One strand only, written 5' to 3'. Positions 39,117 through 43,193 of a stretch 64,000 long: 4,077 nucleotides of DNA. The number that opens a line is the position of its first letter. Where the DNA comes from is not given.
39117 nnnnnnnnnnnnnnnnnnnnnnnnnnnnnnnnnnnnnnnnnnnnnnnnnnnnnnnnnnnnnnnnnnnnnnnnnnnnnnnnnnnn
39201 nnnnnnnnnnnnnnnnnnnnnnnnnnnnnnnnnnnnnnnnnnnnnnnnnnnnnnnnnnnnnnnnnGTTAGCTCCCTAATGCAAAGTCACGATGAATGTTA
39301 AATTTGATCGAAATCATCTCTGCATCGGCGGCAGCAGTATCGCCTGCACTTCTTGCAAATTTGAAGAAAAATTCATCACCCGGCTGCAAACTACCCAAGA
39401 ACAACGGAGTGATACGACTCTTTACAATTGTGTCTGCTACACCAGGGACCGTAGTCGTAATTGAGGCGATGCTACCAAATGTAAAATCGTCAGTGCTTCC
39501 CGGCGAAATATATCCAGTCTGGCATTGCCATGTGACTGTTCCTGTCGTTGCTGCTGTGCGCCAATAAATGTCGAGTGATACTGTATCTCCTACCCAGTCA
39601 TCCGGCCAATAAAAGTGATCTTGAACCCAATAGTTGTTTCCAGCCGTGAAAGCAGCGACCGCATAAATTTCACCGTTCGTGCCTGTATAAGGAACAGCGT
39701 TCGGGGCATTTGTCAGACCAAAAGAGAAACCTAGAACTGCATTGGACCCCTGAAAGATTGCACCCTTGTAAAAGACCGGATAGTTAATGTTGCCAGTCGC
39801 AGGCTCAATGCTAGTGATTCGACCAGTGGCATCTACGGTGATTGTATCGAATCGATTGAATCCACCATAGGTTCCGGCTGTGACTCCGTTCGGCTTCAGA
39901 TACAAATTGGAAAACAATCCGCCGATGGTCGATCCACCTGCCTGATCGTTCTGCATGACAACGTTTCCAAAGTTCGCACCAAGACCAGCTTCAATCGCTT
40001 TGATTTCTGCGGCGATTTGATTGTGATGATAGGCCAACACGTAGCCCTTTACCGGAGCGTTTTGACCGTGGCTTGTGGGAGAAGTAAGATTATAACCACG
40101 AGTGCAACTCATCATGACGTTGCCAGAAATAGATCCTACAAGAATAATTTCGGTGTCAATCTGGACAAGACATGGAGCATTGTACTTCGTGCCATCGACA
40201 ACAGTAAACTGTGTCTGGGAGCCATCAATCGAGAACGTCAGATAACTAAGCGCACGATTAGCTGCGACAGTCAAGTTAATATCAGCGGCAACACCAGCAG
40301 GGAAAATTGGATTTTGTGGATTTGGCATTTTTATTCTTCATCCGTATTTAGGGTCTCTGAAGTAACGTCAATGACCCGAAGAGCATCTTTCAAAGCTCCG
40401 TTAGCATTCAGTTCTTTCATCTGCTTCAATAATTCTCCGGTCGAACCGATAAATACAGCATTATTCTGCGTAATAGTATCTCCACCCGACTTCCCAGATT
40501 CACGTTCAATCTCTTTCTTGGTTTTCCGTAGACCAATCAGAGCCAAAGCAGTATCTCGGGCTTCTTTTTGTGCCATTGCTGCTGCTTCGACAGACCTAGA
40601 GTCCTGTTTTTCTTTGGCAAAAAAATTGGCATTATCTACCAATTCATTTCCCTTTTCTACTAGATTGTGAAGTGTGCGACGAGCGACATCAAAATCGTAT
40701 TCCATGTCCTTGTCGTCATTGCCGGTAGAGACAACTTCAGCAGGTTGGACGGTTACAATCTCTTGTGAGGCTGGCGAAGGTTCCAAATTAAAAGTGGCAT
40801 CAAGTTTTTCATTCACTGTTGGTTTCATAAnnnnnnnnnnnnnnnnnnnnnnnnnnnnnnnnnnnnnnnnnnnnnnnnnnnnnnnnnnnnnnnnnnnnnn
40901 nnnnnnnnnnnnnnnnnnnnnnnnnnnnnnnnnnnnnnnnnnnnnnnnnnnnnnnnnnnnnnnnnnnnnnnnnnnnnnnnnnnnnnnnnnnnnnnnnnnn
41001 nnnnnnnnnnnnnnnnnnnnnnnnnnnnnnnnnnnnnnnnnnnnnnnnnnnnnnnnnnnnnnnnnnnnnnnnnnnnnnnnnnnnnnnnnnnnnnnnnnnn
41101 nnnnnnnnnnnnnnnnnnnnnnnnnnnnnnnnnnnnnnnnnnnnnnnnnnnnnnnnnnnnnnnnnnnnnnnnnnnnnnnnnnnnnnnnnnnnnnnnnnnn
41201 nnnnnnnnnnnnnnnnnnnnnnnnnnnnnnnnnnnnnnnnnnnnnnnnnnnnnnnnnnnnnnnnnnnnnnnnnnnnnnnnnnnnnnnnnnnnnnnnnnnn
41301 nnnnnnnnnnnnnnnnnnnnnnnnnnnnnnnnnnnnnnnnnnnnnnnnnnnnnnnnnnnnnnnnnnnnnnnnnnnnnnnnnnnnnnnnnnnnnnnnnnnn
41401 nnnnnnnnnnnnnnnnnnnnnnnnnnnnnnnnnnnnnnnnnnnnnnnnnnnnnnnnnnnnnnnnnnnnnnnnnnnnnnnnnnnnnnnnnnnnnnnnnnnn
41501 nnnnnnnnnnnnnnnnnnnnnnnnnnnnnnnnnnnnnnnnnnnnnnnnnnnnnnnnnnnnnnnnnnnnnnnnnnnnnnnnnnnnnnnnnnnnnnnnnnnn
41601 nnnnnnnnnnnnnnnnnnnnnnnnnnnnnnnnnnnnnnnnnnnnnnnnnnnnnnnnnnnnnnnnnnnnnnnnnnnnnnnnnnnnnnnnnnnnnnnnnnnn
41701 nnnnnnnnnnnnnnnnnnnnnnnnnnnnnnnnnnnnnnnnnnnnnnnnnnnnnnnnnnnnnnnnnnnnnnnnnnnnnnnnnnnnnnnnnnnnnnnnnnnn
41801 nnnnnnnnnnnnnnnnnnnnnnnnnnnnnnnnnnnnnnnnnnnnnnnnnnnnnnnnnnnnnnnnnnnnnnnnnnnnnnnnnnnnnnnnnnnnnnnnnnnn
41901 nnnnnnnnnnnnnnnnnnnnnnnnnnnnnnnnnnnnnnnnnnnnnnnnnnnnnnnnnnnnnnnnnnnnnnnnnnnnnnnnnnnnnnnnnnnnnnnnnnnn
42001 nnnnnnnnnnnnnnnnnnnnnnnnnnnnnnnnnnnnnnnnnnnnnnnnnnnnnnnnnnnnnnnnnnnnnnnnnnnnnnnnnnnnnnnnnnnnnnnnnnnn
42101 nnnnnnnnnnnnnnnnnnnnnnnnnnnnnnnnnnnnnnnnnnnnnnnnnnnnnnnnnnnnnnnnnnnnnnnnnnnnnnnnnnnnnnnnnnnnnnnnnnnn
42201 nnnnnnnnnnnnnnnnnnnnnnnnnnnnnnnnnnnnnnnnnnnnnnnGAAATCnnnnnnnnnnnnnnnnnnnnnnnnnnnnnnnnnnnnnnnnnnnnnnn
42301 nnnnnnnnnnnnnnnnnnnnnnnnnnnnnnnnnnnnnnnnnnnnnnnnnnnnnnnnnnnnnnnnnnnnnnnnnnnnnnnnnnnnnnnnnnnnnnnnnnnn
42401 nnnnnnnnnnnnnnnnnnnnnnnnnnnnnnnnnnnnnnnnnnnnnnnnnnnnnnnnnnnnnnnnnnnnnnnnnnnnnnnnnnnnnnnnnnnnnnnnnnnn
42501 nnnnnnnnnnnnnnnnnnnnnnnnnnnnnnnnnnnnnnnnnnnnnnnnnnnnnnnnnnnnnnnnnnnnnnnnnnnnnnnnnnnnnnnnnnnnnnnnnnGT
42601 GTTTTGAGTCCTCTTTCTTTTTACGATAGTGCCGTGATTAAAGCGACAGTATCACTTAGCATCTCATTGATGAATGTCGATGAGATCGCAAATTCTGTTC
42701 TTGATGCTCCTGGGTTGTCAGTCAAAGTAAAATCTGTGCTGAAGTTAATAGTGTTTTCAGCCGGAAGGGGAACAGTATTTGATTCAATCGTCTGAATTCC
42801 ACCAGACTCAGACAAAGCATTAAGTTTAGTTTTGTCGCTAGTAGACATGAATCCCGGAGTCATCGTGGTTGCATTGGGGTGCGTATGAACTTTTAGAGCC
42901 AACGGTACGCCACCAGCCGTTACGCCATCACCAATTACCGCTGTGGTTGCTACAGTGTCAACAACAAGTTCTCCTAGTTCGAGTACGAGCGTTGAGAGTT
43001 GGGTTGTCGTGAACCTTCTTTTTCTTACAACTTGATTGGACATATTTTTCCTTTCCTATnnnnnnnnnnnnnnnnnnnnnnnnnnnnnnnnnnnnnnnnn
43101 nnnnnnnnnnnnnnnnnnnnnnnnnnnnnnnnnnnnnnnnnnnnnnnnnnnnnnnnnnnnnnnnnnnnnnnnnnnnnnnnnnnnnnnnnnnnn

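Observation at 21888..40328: ~18.5 kb cassette of about 20 fibre-like genes inserted between the small and large terminase genes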

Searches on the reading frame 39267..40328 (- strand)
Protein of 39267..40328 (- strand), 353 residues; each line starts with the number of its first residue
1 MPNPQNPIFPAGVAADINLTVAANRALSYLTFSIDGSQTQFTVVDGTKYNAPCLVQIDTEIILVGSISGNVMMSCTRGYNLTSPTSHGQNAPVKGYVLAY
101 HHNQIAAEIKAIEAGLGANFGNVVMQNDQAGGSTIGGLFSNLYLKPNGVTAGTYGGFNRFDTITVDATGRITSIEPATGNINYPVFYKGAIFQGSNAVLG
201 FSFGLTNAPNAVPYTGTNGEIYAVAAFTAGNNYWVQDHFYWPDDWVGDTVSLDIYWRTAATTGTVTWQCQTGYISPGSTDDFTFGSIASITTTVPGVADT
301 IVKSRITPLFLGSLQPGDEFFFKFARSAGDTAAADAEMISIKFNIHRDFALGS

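Call 5: search_protein_families(library=phrogs, proteins=[window:39267-40328:-], max_evalue=0.01)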
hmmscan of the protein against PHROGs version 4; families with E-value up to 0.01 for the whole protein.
window:39267-40328:- (353 aa): 3 families
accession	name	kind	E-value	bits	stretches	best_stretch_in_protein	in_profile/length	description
phrog_36881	-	unknown function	0.00018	22.5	1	143-175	20-52/198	-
phrog_7578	-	unknown function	0.00065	19.8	1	24-93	22-97/300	-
phrog_11439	-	tail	0.0024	17.2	1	30-149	204-329/775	tail fiber protein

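Call 14: search_protein_families(library=pfam, proteins=[window:39267-40328:-], max_evalue=0.1)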
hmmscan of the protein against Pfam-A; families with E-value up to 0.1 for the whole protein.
window:39267-40328:- (353 aa): 0 families

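Call 67: search_solved_structures(query=window:39267-40328:-, max_evalue=1, show_alignments=1)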
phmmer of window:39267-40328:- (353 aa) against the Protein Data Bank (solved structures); distinct sequences matched with E-value up to 1: 1.
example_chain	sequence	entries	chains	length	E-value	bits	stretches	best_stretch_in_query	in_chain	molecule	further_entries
9mu7_G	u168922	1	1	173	0.55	12.8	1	139-194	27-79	DNA-directed RNA polymerase II subunit RPB7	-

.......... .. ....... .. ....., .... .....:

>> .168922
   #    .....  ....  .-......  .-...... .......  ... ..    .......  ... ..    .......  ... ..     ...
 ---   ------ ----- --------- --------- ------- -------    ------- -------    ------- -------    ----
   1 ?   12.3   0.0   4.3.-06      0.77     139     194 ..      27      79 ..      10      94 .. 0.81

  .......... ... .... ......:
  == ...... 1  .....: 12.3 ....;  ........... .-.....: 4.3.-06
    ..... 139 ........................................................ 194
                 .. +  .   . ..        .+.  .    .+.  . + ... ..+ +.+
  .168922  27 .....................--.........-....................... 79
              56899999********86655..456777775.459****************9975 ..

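Call 77: find_related_loci(query=A5, collection=viral_contigs, flank=10000)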
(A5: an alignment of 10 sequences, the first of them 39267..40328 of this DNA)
Query A5 (353 aa) in viral_contigs; peptide patterns used: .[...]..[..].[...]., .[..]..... (x = any residue, [..] = any of these).
157 stretches matched a pattern; 11 encode a relative of the query (tblastn E <= 1e-3); 11 distinct loci.
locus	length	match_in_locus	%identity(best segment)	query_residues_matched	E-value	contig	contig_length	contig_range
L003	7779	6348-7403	74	1-353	2e-177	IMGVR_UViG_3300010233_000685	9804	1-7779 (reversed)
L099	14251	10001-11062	68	1-351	6e-157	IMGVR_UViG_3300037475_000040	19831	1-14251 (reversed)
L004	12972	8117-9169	67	1-351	1e-155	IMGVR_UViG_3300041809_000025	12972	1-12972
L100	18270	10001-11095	62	1-351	4e-141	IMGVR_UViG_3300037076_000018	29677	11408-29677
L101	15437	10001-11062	50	1-353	3e-109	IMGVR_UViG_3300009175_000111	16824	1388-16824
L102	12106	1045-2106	47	1-351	3e-92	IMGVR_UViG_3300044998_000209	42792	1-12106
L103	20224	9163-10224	46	1-351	3e-87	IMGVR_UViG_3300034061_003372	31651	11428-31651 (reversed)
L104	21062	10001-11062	46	1-351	3e-87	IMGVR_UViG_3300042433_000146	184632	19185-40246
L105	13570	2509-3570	46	1-351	3e-87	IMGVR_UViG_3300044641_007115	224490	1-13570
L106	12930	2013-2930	32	1-347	5e-36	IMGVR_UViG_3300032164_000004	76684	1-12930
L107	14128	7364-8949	37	1-347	4e-26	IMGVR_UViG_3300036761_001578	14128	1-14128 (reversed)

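Call 84: search_dna_similar(query=window:39267-40328:-, collection=phages, mode=protein, max_rows=15, max_evalue=0.001)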
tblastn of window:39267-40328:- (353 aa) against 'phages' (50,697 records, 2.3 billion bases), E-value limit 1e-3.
No match.

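Call 97: search_protein_representatives(protein=window:39267-40328:-)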
Query: 353 residues. Proteins with E-value up to 0.001 (for the whole library): 1887; up to 1e-10: 567; up to 1e-30: 27. The best 150 are listed.
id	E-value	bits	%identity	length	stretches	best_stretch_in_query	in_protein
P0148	2.8e-84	299.9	47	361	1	1-353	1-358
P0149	2.1e-72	260.9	39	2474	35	136-175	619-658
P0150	1.6e-68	248.1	45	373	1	2-352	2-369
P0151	5.0e-51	190.6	37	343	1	1-349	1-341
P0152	1.5e-50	189.0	37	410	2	1-175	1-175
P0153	4.3e-50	187.5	40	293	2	1-129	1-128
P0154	1.3e-49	185.9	38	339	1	1-344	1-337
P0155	3.3e-49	184.6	38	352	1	1-347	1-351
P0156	1.9e-48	182.1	38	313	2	1-139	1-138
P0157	6.7e-46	173.7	56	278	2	1-138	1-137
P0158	2.3e-45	171.9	40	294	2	181-348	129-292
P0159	1.0e-44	169.8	62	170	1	1-132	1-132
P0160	4.3e-44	167.7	51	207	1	175-347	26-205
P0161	1.4e-42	162.8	67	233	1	1-124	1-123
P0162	8.8e-42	160.1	35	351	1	1-347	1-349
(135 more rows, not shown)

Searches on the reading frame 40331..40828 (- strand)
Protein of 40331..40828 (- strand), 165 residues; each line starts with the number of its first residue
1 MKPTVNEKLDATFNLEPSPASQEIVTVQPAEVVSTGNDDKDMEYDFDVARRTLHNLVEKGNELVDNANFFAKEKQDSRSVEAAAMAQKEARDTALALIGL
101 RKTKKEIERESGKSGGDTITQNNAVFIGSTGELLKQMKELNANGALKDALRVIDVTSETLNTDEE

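Call 4: search_protein_families(library=phrogs, proteins=[window:40331-40828:-], max_evalue=0.01)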
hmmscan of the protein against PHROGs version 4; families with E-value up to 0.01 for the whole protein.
window:40331-40828:- (165 aa): 3 families
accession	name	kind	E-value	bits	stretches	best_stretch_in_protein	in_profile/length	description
phrog_445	-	head and packaging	6.6e-25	88.6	1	5-142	4-138/143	terminase small subunit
phrog_735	-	head and packaging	2.3e-12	48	1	21-139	21-150/164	terminase small subunit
phrog_20481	-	moron, auxiliary metabolic gene and host takeover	0.0069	17.2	0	55-76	31-52/66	toxin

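Call 14: search_protein_families(library=pfam, proteins=[window:40331-40828:-], max_evalue=0.1)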
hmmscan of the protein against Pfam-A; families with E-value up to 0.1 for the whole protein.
window:40331-40828:- (165 aa): 1 family
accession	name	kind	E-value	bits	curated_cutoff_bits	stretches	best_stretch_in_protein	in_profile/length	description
PF05236.20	TAF4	-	0.0012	19.1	33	1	71-131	151-218/262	Transcription initiation factor TFIID component TAF4 family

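Call 17: find_related_loci(query=window:40331-40828:-, collection=viral_contigs, flank=10000)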
Query window:40331-40828:- (165 aa) in viral_contigs; peptide patterns used: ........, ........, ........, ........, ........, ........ (x = any residue, [..] = any of these).
22 stretches matched a pattern; 4 encode a relative of the query (tblastn E <= 1e-3); 4 distinct loci.
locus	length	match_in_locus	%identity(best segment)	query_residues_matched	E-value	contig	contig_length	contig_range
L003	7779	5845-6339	68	1-164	4e-73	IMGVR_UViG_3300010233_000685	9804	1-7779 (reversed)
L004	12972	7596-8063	60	1-155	1e-56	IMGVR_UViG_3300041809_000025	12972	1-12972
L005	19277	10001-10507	57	1-164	1e-53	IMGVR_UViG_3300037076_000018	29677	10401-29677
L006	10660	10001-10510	53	4-165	7e-50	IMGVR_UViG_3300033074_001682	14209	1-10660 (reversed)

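Call 81: find_encoding_contigs(protein=window:40331-40828:-, flank=1000, max_places=5)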
Protein window:40331-40828:- (165 aa): 2 contigs read that carry it; 1 place shown.
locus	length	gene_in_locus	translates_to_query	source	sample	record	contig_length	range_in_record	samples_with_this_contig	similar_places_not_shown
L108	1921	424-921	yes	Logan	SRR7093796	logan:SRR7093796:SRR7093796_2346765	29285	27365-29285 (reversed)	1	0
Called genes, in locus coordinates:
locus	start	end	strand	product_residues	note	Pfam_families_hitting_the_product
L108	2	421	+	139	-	?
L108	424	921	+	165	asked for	-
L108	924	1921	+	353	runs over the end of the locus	-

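Call 88: search_solved_structures(query=window:40331-40828:-, max_evalue=10, show_alignments=1)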
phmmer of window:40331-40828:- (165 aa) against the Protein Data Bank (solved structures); distinct sequences matched with E-value up to 10: 7.
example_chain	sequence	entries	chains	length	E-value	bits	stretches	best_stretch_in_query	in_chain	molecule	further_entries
9oox_A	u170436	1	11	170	0.00016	25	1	17-139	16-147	Small terminase protein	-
6mzm_D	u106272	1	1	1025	0.15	15.3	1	75-117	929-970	Transcription initiation factor TFIID subunit 4, TAF4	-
30ff_DD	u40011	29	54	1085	0.18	15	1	74-117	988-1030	Transcription initiation factor TFIID subunit 4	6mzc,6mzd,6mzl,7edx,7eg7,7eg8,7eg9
8i53_A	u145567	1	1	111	1.1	12.5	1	3-63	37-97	General transcription and DNA repair factor IIH subunit tfb1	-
21jg_B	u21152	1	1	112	1.1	12.5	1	3-63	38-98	General transcription and DNA repair factor IIH subunit tfb1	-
7jlz_A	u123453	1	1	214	1.3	12.3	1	60-129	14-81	16S rRNA methylase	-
9ugr_A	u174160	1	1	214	3.6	10.8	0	40-76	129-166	Syn-F4-Link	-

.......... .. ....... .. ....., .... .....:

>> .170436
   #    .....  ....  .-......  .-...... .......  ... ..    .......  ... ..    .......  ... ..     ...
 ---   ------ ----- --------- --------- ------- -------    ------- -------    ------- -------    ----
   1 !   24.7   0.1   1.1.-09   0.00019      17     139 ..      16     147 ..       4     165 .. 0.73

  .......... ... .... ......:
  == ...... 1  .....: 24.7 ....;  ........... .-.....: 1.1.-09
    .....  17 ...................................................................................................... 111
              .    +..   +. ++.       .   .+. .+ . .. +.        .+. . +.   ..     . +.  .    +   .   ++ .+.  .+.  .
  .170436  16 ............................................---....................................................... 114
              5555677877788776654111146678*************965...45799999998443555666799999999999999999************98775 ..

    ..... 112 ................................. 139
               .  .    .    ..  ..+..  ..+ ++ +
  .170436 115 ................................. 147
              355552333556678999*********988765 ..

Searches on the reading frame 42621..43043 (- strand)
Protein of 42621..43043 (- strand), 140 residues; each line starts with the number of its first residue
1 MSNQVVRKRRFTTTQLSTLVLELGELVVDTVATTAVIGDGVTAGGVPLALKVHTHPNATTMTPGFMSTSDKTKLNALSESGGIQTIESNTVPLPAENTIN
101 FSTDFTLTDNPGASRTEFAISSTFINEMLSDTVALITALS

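Call 11: search_protein_families(library=phrogs, proteins=[window:42621-43043:-], max_evalue=0.01)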
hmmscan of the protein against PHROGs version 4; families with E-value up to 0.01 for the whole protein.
window:42621-43043:- (140 aa): 3 families
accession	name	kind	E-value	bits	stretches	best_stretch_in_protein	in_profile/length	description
phrog_6907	-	unknown function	3.6e-05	25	1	28-79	42-90/99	-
phrog_5207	-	unknown function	0.0014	18.1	1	52-81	259-288/689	-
phrog_9648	-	tail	0.0049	18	1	1-55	1-54/152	tail protein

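Call 14: search_protein_families(library=pfam, proteins=[window:42621-43043:-], max_evalue=0.1)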
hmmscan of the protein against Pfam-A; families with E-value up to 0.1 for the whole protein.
window:42621-43043:- (140 aa): 1 family
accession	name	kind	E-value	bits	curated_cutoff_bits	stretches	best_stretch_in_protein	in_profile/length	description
PF18454.7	Mtd_N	-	1.1e-05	25.7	26.3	1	7-42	2-37/37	Major tropism determinant N-terminal domain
